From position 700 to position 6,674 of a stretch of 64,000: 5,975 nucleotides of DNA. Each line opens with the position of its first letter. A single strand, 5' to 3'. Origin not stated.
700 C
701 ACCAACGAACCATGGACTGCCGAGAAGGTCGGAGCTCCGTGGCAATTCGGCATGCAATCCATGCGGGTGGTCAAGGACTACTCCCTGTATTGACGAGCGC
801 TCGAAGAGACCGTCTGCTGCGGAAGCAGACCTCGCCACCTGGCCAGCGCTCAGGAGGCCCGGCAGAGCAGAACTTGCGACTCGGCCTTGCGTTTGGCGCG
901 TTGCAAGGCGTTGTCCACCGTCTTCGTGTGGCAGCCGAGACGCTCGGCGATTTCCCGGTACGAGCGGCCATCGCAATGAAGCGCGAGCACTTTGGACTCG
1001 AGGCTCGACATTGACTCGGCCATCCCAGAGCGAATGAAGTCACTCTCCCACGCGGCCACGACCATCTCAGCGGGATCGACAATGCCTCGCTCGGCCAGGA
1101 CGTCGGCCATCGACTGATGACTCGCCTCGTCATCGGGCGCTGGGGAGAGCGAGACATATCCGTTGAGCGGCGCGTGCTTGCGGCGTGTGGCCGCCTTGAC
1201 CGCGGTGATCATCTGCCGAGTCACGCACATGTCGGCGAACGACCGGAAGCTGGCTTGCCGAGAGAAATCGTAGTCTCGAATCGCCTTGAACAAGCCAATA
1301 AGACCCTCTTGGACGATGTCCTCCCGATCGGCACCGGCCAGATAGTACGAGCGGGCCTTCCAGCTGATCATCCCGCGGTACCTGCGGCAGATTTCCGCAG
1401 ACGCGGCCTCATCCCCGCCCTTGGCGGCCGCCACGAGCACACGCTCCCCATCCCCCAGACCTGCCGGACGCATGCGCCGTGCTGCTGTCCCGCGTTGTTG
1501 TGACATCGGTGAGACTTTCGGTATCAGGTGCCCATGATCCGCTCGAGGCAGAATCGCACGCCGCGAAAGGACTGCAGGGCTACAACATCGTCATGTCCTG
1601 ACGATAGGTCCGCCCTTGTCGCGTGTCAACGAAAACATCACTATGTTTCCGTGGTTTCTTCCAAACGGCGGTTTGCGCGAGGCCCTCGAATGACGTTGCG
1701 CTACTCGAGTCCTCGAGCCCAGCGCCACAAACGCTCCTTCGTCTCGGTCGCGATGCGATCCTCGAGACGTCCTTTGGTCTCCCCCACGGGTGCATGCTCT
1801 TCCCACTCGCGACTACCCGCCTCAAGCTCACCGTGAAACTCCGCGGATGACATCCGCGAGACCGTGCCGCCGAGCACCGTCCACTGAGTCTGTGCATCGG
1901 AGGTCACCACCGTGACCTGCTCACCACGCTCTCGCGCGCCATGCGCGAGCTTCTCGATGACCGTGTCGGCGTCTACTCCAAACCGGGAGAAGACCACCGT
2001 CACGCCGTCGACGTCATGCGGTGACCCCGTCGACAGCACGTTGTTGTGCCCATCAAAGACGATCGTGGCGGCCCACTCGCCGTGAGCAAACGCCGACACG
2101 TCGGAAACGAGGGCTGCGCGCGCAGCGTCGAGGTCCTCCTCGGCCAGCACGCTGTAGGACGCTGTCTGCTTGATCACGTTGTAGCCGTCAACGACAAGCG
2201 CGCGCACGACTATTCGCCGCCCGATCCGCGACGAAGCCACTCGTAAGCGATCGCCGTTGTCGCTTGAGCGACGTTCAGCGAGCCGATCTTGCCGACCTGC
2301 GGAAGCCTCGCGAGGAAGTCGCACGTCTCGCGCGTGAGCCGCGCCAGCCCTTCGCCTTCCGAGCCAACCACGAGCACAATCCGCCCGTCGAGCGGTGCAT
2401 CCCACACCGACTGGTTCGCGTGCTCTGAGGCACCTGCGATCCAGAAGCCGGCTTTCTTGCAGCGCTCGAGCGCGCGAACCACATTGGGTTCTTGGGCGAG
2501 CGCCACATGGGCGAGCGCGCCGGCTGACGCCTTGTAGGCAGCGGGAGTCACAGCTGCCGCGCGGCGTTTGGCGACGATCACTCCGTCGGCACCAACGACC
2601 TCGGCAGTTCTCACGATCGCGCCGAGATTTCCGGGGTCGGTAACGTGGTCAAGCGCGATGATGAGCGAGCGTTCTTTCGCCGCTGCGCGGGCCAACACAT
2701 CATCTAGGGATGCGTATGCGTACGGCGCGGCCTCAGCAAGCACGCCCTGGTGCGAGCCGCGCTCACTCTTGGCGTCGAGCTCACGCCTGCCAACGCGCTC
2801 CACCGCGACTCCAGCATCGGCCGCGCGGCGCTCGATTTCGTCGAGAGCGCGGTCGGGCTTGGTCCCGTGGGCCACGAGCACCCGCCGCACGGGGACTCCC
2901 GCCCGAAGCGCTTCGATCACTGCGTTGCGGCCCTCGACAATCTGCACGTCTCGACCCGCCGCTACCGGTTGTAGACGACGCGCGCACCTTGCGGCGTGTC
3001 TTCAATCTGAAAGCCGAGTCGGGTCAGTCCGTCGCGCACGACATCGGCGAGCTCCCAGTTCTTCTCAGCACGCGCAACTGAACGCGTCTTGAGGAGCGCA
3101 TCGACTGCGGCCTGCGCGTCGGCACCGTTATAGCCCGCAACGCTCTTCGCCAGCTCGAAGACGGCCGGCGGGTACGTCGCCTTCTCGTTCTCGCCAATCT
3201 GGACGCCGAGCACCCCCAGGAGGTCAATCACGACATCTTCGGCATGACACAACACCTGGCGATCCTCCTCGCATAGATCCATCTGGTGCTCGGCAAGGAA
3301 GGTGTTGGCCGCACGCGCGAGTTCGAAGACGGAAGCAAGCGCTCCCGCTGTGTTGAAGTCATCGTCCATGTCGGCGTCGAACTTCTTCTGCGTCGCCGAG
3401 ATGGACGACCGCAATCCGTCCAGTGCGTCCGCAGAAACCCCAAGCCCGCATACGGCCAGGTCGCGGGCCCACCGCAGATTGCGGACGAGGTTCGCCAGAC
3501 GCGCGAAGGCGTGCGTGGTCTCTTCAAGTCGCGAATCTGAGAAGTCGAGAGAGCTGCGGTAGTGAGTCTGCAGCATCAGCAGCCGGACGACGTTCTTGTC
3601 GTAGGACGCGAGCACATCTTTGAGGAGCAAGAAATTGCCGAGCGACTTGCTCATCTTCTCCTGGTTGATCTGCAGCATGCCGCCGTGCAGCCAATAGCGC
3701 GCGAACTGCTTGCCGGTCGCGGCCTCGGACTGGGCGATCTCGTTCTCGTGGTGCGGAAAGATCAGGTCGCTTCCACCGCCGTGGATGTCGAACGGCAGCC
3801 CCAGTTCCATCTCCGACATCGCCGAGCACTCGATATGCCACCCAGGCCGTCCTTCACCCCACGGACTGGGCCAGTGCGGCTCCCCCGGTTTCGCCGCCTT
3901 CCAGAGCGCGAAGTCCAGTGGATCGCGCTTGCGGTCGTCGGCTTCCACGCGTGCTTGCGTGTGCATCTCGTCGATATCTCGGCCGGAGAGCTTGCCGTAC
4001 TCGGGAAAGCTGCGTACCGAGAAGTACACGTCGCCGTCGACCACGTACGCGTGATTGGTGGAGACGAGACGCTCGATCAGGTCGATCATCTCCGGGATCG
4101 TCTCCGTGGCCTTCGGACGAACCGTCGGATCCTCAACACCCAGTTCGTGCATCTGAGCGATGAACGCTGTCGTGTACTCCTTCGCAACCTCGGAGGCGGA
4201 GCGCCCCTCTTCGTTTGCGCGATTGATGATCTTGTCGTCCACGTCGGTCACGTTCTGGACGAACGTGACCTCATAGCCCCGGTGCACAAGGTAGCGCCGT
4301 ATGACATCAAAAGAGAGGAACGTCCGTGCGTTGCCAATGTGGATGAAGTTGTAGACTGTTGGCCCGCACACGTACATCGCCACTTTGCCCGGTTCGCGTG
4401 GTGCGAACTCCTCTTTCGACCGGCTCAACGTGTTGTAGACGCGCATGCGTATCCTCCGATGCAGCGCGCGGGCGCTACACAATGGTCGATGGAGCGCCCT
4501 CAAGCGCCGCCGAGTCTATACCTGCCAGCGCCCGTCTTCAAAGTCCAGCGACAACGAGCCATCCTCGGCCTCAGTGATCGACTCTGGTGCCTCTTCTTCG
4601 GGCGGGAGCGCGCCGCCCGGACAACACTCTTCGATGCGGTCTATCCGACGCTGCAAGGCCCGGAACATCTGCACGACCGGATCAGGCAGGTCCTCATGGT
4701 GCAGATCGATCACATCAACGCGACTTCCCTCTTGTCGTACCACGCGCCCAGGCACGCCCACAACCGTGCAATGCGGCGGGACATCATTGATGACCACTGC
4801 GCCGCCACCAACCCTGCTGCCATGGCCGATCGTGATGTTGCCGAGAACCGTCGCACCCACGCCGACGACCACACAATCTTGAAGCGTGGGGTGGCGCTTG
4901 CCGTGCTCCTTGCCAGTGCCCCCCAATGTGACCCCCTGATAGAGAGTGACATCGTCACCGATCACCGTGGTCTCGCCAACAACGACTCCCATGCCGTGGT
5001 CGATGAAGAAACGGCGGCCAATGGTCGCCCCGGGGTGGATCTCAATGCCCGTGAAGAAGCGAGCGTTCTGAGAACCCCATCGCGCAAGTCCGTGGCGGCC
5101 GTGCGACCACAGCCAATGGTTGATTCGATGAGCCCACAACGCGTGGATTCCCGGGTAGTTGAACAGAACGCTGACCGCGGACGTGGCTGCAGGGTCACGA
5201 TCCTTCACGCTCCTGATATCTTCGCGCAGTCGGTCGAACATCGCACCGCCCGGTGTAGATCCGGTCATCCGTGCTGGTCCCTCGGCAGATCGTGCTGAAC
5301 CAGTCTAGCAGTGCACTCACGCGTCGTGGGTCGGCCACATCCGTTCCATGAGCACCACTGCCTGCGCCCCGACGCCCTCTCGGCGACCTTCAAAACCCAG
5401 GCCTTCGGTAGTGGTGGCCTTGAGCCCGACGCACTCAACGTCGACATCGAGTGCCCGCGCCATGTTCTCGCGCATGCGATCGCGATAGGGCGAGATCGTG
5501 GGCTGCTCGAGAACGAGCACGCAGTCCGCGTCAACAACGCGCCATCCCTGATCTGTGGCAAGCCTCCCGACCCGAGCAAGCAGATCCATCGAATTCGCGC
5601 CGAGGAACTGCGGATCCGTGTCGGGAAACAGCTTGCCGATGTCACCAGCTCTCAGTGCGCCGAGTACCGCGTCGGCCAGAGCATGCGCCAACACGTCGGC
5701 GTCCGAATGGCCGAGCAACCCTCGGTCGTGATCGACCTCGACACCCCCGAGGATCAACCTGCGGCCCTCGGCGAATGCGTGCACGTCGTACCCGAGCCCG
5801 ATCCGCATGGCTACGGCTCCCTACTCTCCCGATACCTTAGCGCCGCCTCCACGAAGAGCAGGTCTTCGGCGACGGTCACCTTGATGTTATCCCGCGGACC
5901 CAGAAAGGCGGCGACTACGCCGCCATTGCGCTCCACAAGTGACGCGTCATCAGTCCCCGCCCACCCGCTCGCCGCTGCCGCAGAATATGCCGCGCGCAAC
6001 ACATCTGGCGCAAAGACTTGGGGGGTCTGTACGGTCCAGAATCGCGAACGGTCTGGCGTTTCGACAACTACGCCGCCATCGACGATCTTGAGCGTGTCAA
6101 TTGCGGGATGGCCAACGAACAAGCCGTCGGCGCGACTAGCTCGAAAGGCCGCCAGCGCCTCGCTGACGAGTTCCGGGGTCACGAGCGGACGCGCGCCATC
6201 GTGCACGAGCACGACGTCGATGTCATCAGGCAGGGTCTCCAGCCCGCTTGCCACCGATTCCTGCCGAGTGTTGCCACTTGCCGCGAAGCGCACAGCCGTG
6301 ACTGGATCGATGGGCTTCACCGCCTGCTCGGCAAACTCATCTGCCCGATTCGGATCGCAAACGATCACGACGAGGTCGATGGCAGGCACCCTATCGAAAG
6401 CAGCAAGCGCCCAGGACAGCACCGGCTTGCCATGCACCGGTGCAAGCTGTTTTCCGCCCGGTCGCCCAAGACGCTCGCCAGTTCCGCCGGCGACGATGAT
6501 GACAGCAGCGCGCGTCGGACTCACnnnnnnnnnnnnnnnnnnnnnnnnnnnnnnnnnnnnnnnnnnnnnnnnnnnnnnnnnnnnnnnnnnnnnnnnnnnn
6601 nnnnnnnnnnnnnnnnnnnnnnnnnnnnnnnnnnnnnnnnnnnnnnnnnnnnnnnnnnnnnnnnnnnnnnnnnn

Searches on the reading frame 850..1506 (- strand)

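Call 97: search_protein_families(library=ncbifam, proteins=[window:850-1506:-], max_evalue=0.00001)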
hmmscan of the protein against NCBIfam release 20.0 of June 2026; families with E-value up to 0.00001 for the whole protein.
window:850-1506:- (218 aa): 26 families (the best 25 are shown)
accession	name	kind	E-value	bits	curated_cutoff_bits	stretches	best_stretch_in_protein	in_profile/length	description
NF006148.0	PRK08295.1-5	equivalog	5.4e-70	235.1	208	1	22-211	21-210/218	RNA polymerase sporulation sigma factor SigH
TIGR02859.1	spore_sigH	equivalog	4.4e-67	225.4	294.8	1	23-210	8-195/198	RNA polymerase sporulation sigma factor SigH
NF006145.0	PRK08295.1-2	equivalog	1e-64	217.9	212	1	23-210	21-208/213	RNA polymerase sporulation sigma factor SigH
NF006146.0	PRK08295.1-3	equivalog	1.4e-62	211.1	414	1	25-211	22-208/218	RNA polymerase factor sigma-70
NF006147.0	PRK08295.1-4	equivalog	2.1e-60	203.8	212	1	21-211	9-199/201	RNA polymerase factor sigma-70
TIGR02937.1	sigma70-ECF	superfamily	2.5e-21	76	42.9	1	37-210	4-163/165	sigma-70 family RNA polymerase sigma factor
NF010500.0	PRK13919.1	subfamily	3.2e-11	43.8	226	1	22-206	11-177/186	putative RNA polymerase sigma E protein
NF004471.0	PRK05803.1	subfamily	3.4e-10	39.6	252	1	20-205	36-221/235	RNA polymerase sporulation sigma factor SigK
TIGR02980.1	SigBFG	subfamily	4.8e-10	39.5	234.35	1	33-91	2-60/227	SigB/SigF/SigG family RNA polymerase sigma factor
TIGR02846.1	spore_sigmaK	equivalog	8.7e-10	38.5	298.65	1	20-206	34-220/227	RNA polymerase sporulation sigma factor SigK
NF006174.0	PRK08311.2-2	equivalog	1.8e-09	37.2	319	1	22-117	18-116/252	RNA polymerase sigma factor SigI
TIGR02941.1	Sigma_B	equivalog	3.7e-09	36.4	315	1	33-96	28-91/255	RNA polymerase sigma factor SigB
NF006089.0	PRK08241.1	subfamily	2.3e-08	33.5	240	1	27-209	15-201/343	RNA polymerase subunit sigma-70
TIGR02984.1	Sig-70_plancto1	subfamily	7.9e-08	32.1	183.75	1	28-206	1-182/189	RNA polymerase sigma-70 factor, Planctomycetaceae-specific subfamily 1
TIGR02479.1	FliA_WhiG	subfamily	1.2e-07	31.8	189.6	1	58-100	23-65/224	FliA/WhiG family RNA polymerase sigma factor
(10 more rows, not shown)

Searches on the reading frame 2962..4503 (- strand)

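Call 97: search_protein_families(library=ncbifam, proteins=[window:2962-4503:-], max_evalue=0.00001)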
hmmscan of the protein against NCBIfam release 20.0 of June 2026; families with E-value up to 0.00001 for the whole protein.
window:2962-4503:- (513 aa): 16 families
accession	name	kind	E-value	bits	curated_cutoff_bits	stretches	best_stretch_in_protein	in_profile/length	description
TIGR00435.1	cysS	equivalog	6.7e-163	543.1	340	1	20-509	1-463/466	cysteine--tRNA ligase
NF011108.0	PRK14536.1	equivalog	7.1e-118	394.5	780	1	19-507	2-485/490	cysteine--tRNA ligase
TIGR03447.1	mycothiol_MshC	equivalog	8.8e-91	304.7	485.1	1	18-406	16-392/411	cysteine--1-D-myo-inosityl 2-amino-2-deoxy-alpha-D-glucopyranoside ligase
NF011107.0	PRK14534.1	equivalog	2.3e-65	221.5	744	1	20-400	3-396/481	cysteine--tRNA ligase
TIGR00398.1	metG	equivalog_domain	3.9e-20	72.1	336.35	2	272-408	316-458/530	methionine--tRNA ligase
NF008957.0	PRK12300.1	subfamily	8.6e-15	53.8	677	1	237-349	579-693/946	leucine--tRNA ligase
NF008900.0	PRK12267.1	equivalog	7.8e-13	47.8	598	0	43-153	6-119/648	methionine--tRNA ligase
NF001100.0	PRK00133.1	equivalog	1.6e-12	46.8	587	1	273-407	320-457/676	methionine--tRNA ligase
TIGR00395.1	leuS_arch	equivalog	1.9e-12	46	648.5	1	236-407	572-743/938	leucine--tRNA ligase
NF009687.0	PRK13208.1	equivalog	4.9e-10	38.2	738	1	236-341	486-592/801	valine--tRNA ligase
TIGR00392.1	ileS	equivalog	5.9e-08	31.4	621.4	1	271-340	599-669/861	isoleucine--tRNA ligase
TIGR00422.1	valS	equivalog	3.4e-07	28.7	612.1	0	230-414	472-662/863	valine--tRNA ligase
TIGR00467.1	lysS_arch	equivalog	5.8e-07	28.4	147.55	0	49-89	27-67/515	lysine--tRNA ligase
NF008863.0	PRK11893.2-5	equivalog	1.1e-06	27.5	551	1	52-124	18-91/531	methionine--tRNA ligase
TIGR00396.1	leuS_bact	equivalog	4.8e-06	25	548.4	0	274-398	596-722/843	leucine--tRNA ligase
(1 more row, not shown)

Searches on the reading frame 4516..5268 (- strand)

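Call 97: search_protein_families(library=ncbifam, proteins=[window:4516-5268:-], max_evalue=0.00001)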
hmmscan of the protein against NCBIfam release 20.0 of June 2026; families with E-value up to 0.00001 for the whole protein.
window:4516-5268:- (250 aa): 12 families
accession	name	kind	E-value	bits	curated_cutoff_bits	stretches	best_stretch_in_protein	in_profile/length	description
TIGR01172.1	cysE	equivalog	5.2e-72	241.2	210.65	1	15-175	2-162/162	serine O-acetyltransferase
NF041874.1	EPS_EpsC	equivalog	7.3e-70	234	150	1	14-180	1-167/168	serine O-acetyltransferase EpsC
NF008349.0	PRK11132.1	equivalog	5.7e-57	192.9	397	1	10-190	77-257/273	serine O-acetyltransferase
NF007564.0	PRK10191.1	equivalog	2.1e-21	76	196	1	71-176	54-158/162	colanic acid biosynthesis acetyltransferase WcaB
TIGR04016.1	WcaB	equivalog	1.9e-20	73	194.65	1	72-176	39-142/146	colanic acid biosynthesis acetyltransferase WcaB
TIGR03532.1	DapD_Ac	equivalog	7.9e-16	58.4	231.75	1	67-180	103-214/231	2,3,4,5-tetrahydropyridine-2,6-dicarboxylate N-acetyltransferase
TIGR03570.1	NeuD_NnaD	subfamily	1.5e-15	57.4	160.8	1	72-175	109-202/202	NeuD/PglB/VioB family sugar acetyltransferase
NF007076.0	PRK09527.1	equivalog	1.3e-09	37.7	347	1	72-183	71-188/203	galactoside O-acetyltransferase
TIGR03308.1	phn_thr-fam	hypoth_equivalog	9e-08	32.2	201.65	1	130-179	112-161/204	phosphonate metabolim protein, transferase hexapeptide repeat family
NF003657.0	PRK05289.1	equivalog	1.2e-07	31.1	226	1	98-177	122-193/264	acyl-ACP--UDP-N-acetylglucosamine O-acyltransferase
NF000084.1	amicyc_ac_ApmA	equivalog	3.2e-06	27.1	550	1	145-183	197-235/274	aminocyclitol acetyltransferase ApmA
NF050158.1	CarbAnhydGPos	equivalog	7.4e-06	25.7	250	0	111-179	75-142/172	gamma carbonic anhydrase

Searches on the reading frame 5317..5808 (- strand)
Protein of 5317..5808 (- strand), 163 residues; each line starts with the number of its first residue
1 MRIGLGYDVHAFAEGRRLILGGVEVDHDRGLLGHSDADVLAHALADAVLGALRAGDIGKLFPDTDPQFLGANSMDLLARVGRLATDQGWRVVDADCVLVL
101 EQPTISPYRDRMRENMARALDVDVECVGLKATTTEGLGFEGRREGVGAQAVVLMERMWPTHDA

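Call 97: search_protein_families(library=ncbifam, proteins=[window:5317-5808:-], max_evalue=0.00001)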
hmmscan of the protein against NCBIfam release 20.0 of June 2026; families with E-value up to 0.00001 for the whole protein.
window:5317-5808:- (163 aa): 2 families
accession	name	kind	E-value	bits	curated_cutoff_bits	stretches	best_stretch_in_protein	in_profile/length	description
NF006899.0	PRK09382.1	equivalog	2.3e-62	211.3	417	1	2-155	227-380/387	bifunctional 2-C-methyl-D-erythritol 4-phosphate cytidylyltransferase/2-C-methyl-D-erythritol 2,4-cyclodiphosphate synthase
TIGR00151.1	ispF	equivalog_domain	9.3e-58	194.7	116.45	1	2-155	1-154/155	2-C-methyl-D-erythritol 2,4-cyclodiphosphate synthase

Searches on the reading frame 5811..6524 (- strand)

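Call 97: search_protein_families(library=ncbifam, proteins=[window:5811-6524:-], max_evalue=0.00001)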
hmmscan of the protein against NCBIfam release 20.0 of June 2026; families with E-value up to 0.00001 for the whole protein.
window:5811-6524:- (237 aa): 15 families
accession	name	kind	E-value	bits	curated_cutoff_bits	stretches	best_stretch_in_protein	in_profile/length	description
TIGR00453.1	ispD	equivalog_domain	2.7e-61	206.8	181.3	1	8-228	2-218/219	2-C-methyl-D-erythritol 4-phosphate cytidylyltransferase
NF001186.0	PRK00155.2-3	equivalog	4.9e-48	163.5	253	1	5-229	4-222/224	2-C-methyl-D-erythritol 4-phosphate cytidylyltransferase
NF006899.0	PRK09382.1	equivalog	9.3e-38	130.3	417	1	4-230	5-221/387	bifunctional 2-C-methyl-D-erythritol 4-phosphate cytidylyltransferase/2-C-methyl-D-erythritol 2,4-cyclodiphosphate synthase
NF009924.0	PRK13385.1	subfamily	2.5e-33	115.6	342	1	7-229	4-223/230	2-C-methyl-D-erythritol 4-phosphate cytidylyltransferase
NF001183.0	PRK00155.1-3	subfamily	2.3e-23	82.7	166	1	9-231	5-233/237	D-ribitol-5-phosphate cytidylyltransferase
NF010932.0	PRK14352.1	equivalog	4.9e-09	35.4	611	1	4-132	5-131/488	bifunctional UDP-N-acetylglucosamine diphosphorylase/glucosamine-1-phosphate N-acetyltransferase GlmU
TIGR03310.1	matur_MocA_YgfJ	equivalog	8.1e-09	35.7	186.45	1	8-131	2-119/188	molybdenum cofactor cytidylyltransferase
NF001457.0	PRK00317.1-3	equivalog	9.9e-08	31.7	164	1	8-129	4-115/200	molybdenum cofactor guanylyltransferase MobA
NF010938.0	PRK14358.1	equivalog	1e-07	30.9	500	1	7-131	9-128/481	bifunctional N-acetylglucosamine-1-phosphate uridyltransferase/glucosamine-1-phosphate acetyltransferase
NF010933.0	PRK14353.1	equivalog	2.6e-07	29.6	505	1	4-129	4-126/453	bifunctional UDP-N-acetylglucosamine diphosphorylase/glucosamine-1-phosphate N-acetyltransferase GlmU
NF003952.0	PRK05450.1-5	subfamily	3.3e-07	29.7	193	1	23-132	17-121/250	3-deoxy-manno-octulosonate cytidylyltransferase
NF045665.1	NTPtran_DVU1551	equivalog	3.1e-06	26.5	315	1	7-133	2-122/359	DVU_1551 family NTP transferase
NF003950.0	PRK05450.1-3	subfamily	3.2e-06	26.6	234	1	22-131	16-121/248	3-deoxy-manno-octulosonate cytidylyltransferase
TIGR01173.1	glmU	equivalog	3.5e-06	26.1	366.85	1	7-127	2-117/452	bifunctional UDP-N-acetylglucosamine diphosphorylase/glucosamine-1-phosphate N-acetyltransferase GlmU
NF010935.0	PRK14355.1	equivalog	4.6e-06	25.5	718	1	6-132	4-126/459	bifunctional UDP-N-acetylglucosamine diphosphorylase/glucosamine-1-phosphate N-acetyltransferase GlmU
